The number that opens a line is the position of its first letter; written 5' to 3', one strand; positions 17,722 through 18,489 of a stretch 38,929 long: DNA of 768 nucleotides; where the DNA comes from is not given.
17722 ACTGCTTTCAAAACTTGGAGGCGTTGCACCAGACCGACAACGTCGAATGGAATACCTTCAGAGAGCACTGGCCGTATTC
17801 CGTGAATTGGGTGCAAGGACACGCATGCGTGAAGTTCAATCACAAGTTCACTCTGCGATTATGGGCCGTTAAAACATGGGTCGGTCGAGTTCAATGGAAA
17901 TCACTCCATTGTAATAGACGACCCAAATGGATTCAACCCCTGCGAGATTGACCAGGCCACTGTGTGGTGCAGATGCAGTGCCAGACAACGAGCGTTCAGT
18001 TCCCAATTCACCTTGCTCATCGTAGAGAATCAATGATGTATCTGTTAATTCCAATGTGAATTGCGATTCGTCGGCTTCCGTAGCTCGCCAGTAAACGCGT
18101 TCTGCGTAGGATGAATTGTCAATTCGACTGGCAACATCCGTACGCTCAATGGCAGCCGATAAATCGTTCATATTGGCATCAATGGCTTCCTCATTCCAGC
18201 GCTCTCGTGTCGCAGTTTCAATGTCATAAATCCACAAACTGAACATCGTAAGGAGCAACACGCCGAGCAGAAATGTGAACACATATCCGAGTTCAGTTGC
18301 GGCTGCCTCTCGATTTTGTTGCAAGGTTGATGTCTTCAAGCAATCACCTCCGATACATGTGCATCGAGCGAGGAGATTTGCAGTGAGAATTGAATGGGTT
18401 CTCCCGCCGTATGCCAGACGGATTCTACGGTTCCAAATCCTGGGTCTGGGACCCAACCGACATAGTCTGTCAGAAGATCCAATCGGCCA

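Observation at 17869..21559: Translationally coupled trio of pilin-like proteins with very large globular domains and no assembly machinery nearby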

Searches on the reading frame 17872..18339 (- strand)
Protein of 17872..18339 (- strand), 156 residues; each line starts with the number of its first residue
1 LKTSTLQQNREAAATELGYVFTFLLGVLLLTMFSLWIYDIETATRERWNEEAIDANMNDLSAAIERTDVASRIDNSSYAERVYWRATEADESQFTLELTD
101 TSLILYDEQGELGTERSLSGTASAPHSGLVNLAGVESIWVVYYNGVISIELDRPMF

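Call 5: search_protein_families(library=pfam, proteins=[window:17872-18339:-], max_evalue=0.1)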
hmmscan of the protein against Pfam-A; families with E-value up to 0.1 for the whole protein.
window:17872-18339:- (156 aa): 1 family
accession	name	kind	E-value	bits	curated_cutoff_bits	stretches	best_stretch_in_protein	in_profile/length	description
PF06908.16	YpsA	-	0.0033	17.9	27.7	1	45-111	81-139/168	YspA SLOG family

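Call 6: search_protein_families(library=ncbifam, proteins=[window:17872-18339:-], max_evalue=0.1)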
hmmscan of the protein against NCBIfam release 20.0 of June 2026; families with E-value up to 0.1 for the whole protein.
window:17872-18339:- (156 aa): 1 family
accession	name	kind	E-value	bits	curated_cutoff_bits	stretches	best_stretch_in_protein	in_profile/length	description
NF010181.0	PRK13660.1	equivalog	0.0053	16.8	165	1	45-111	84-142/182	hypothetical protein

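Call 20: search_solved_structures(query=A3, max_evalue=10, show_alignments=2)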
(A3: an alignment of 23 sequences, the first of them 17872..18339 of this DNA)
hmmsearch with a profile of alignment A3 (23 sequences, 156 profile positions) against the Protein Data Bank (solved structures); distinct sequences matched with E-value up to 10: 5.
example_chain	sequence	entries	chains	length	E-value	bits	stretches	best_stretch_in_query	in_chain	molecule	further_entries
3m3h_A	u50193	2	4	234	0.36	13.8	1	28-94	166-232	Orotate phosphoribosyltransferase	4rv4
7zoh_A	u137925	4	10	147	0.46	13.4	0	126-155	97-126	Glycoside hydrolase family 18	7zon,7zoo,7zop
7zoi_A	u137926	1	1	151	0.91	12.5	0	126-155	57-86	Glycoside hydrolase family 18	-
8un1_B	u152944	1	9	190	1.1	12.3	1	49-79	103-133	T33-ml23-redesigned-tandem-BMC-T-fold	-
8uf0_B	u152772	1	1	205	1.2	12.1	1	49-79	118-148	T33-ml23-redesigned-tandem-BMC-T-fold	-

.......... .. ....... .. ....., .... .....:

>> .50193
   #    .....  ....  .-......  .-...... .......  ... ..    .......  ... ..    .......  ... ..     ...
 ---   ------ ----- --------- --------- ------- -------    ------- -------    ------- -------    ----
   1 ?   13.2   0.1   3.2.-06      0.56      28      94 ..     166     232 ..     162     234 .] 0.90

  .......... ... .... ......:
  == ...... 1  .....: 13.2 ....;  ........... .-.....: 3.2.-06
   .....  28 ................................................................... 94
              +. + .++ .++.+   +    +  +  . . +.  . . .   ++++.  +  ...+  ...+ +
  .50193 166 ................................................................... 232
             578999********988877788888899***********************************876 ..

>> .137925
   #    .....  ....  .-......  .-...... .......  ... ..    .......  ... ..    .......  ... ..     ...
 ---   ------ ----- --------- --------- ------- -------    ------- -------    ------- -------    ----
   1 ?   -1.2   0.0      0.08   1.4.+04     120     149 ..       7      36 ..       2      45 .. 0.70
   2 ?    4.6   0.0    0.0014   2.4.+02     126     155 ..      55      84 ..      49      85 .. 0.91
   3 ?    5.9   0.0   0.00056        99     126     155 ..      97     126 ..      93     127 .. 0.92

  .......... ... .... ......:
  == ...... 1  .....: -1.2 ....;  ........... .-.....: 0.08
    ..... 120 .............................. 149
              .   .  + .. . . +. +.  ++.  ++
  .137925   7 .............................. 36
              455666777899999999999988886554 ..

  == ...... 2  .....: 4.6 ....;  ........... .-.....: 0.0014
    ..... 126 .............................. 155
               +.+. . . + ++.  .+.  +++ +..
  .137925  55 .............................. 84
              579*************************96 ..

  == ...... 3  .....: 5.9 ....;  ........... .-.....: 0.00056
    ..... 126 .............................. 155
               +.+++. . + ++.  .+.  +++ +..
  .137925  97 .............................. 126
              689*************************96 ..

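Call 63: search_protein_families(library=pfam, alignment_id=A6, max_evalue=0.05)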
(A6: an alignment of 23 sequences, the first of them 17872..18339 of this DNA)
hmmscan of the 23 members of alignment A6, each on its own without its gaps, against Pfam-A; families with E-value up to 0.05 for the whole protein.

A. member 1, window:17872-18339:- (156 aa): 1 family
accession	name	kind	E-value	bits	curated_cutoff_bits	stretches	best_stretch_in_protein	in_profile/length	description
PF06908.16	YpsA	-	0.0033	17.9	27.7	1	45-111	81-139/168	YspA SLOG family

B. families by the number of members that match (of 23 scanned): 6 families
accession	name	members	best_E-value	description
PF23928.1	DUF7266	4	0.00035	Family of unknown function (DUF7266)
PF12229.13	PG_binding_4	2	0.0069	Putative peptidoglycan binding domain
PF06908.16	YpsA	1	0.0033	YspA SLOG family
PF21139.3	BT_MCC_alpha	1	0.012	Methylcrotonyl-CoA carboxylase, alpha-subunit, BT domain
PF02689.20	Herpes_Helicase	1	0.019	Helicase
PF04213.18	HtaA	1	0.025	Htaa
